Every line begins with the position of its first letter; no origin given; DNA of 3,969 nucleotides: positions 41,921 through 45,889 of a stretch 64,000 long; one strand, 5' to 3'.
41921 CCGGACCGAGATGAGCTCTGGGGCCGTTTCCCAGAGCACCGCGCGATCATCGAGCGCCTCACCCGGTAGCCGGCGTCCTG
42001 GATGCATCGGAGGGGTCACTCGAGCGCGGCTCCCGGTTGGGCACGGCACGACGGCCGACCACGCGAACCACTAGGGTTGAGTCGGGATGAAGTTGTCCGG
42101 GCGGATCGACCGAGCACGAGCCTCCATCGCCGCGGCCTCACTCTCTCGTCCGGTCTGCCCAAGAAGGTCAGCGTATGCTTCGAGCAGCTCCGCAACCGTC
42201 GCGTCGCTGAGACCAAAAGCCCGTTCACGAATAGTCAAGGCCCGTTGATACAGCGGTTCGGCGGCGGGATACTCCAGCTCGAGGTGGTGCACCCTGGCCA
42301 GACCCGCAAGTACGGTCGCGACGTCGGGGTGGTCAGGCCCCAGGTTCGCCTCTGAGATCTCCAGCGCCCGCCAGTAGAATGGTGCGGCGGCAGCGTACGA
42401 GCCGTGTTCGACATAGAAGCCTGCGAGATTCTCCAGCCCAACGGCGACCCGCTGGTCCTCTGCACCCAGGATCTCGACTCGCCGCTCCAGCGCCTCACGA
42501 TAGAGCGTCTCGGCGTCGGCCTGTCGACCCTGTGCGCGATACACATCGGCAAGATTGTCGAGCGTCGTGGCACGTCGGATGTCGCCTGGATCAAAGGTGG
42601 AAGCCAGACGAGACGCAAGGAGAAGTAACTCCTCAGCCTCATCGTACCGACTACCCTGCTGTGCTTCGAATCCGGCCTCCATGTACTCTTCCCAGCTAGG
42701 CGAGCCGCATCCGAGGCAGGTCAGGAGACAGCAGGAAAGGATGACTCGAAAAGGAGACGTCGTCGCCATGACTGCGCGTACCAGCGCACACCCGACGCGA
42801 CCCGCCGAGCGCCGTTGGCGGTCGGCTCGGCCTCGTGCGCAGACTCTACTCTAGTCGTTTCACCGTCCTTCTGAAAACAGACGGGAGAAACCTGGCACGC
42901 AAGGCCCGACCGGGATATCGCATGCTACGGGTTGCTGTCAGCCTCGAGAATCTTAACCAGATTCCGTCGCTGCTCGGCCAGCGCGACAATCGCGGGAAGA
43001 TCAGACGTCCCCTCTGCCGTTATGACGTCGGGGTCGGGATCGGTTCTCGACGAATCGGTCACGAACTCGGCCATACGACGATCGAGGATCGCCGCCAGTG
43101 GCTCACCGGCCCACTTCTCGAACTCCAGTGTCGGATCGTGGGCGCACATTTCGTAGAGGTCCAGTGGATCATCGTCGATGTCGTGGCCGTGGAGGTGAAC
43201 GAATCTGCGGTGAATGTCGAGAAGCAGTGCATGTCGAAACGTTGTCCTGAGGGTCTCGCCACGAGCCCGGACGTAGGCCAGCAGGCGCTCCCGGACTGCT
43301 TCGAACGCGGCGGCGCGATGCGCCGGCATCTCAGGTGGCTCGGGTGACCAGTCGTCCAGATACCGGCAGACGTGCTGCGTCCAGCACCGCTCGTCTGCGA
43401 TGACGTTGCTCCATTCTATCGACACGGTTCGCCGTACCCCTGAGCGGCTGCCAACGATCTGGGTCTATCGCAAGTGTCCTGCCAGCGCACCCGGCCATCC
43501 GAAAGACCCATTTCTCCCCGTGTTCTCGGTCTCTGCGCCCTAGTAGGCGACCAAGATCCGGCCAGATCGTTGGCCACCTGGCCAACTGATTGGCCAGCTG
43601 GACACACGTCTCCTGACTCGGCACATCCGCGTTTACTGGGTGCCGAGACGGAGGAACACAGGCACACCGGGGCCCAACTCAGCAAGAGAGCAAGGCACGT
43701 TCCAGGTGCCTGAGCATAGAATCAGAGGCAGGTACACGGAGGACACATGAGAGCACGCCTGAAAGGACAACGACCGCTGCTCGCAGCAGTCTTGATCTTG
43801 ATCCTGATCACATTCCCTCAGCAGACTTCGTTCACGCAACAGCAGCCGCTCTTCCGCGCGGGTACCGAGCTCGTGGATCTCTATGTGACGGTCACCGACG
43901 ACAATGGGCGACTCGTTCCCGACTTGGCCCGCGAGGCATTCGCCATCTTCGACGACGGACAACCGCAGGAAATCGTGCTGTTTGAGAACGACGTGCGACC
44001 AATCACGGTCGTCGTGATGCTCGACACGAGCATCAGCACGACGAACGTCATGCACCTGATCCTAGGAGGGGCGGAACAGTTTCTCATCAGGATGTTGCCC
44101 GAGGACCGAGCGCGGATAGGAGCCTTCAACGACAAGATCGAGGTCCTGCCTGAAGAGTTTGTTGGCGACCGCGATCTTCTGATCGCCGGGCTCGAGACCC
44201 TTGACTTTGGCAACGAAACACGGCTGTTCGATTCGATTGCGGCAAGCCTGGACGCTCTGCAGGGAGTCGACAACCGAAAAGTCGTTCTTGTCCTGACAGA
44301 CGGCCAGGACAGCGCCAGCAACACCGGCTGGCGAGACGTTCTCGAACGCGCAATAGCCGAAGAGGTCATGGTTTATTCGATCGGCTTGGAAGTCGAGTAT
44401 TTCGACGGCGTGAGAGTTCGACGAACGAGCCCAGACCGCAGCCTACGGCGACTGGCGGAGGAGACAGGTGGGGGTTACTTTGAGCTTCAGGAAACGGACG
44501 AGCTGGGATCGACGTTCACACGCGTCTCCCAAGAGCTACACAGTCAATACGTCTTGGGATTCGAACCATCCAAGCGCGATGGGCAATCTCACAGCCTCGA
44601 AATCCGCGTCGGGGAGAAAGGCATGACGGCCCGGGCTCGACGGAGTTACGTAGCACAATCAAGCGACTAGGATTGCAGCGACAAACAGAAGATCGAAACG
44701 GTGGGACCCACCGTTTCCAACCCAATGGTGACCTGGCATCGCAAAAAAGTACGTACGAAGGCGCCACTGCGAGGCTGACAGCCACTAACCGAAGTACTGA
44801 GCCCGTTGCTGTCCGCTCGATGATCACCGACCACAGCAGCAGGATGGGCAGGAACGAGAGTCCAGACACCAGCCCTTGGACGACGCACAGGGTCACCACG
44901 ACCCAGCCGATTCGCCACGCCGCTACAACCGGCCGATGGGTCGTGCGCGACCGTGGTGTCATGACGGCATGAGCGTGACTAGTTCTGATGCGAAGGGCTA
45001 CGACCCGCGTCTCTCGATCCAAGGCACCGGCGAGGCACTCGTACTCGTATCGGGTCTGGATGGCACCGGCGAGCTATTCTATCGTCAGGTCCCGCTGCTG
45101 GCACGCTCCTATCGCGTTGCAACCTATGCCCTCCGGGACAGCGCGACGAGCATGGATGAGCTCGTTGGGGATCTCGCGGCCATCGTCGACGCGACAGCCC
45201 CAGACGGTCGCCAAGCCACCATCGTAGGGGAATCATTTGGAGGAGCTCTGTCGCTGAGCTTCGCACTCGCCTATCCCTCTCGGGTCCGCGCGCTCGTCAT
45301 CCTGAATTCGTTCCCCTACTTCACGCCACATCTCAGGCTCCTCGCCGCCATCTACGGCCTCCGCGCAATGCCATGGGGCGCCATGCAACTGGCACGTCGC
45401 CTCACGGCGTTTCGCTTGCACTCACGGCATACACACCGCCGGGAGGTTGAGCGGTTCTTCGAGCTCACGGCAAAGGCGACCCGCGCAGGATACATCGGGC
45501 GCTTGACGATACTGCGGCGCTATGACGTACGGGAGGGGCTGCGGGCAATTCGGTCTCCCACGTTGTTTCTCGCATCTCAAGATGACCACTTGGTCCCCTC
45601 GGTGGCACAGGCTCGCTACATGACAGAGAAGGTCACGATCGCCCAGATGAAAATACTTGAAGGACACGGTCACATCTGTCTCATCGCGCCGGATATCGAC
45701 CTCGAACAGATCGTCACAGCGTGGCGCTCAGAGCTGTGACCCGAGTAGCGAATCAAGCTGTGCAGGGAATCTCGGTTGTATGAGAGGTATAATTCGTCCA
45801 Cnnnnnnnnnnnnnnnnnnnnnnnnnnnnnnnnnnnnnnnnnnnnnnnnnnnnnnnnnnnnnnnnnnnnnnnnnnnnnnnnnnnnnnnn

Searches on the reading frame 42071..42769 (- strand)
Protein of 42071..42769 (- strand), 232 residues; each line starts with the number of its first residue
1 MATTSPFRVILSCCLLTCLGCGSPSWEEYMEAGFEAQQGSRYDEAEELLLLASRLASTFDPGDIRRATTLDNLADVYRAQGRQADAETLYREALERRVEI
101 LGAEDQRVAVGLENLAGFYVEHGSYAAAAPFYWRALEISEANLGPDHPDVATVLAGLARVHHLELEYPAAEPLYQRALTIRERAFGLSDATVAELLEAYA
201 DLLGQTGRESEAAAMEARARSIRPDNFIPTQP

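Call 12: search_protein_families(library=pfam, proteins=[window:42071-42769:-], max_evalue=0.01)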
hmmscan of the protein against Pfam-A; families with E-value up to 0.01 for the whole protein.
window:42071-42769:- (232 aa): 10 families
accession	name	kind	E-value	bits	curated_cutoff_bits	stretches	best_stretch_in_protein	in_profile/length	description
PF13424.12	TPR_12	-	2.5e-30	104.9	30.1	3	109-182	3-76/77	Tetratricopeptide repeat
PF24885.1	TPR_NPHP3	-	9e-27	94.4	100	2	126-224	116-214/239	Nephrocystin-3 TPR domain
PF13374.12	TPR_10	-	1.2e-25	89.2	27.5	3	67-104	2-39/42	Tetratricopeptide repeat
PF13176.12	TPR_7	-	3.8e-11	42.6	27.9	1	69-96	1-30/36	Tetratricopeptide repeat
PF00515.34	TPR_1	-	9.7e-09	35.1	27.8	0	72-96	6-30/34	Tetratricopeptide repeat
PF07719.23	TPR_2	-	2.6e-06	27.6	27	1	68-95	2-29/34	Tetratricopeptide repeat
PF13428.12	TPR_14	-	5.5e-06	27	23.5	0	70-96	4-30/44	Tetratricopeptide repeat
PF13181.12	TPR_8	-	9.3e-06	25.9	25.7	0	69-96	3-30/34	Tetratricopeptide repeat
PF17874.7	TPR_MalT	-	1.7e-05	24.7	45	1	66-221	39-189/336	MalT-like TPR region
PF13432.12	TPR_16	-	0.0022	18.9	32.7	0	73-139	3-61/65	Tetratricopeptide repeat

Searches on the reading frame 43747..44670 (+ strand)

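Call 12: search_protein_families(library=pfam, proteins=[window:43747-44670:+], max_evalue=0.01)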
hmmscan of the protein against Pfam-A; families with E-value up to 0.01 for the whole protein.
window:43747-44670:+ (307 aa): 3 families
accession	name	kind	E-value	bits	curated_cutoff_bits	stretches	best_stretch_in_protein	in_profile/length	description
PF13519.12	VWA_2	-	5.1e-06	27.5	27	1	88-187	1-107/107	von Willebrand factor type A domain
PF00092.34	VWA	-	3.3e-05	24.6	23.8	1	160-257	81-172/174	von Willebrand factor type A domain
PF05762.20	VWA_CoxE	-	0.0026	17.7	26.4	1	72-197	42-170/222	VWA domain containing CoxE-like protein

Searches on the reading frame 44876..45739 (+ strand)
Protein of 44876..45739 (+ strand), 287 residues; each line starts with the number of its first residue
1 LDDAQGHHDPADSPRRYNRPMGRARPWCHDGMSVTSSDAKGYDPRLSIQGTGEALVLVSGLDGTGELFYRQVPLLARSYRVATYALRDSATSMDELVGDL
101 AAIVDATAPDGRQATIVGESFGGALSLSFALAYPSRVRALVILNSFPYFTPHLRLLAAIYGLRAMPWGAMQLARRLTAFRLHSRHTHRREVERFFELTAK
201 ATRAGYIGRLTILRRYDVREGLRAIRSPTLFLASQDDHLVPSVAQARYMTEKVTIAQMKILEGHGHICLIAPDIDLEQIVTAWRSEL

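Call 12: search_protein_families(library=pfam, proteins=[window:44876-45739:+], max_evalue=0.01)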
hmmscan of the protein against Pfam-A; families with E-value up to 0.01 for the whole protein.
window:44876-45739:+ (287 aa): 5 families
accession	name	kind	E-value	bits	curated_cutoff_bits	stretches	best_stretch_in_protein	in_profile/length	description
PF00561.26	Abhydrolase_1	-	3.4e-17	63.3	25.8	1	54-267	2-239/245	alpha/beta hydrolase fold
PF12697.13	Abhydrolase_6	-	3.7e-13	51.1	26.3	1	55-270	1-208/217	Alpha/beta hydrolase family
PF12146.15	Hydrolase_4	-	1.9e-12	47.5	27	1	90-268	52-234/239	Serine aminopeptidase, S33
PF08840.17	BAAT_C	-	2.6e-05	24.8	20.9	0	111-145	21-54/210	BAAT / Acyl-CoA thioester hydrolase C terminal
PF00756.26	Esterase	-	0.0012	19.1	22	1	76-169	79-159/251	Putative esterase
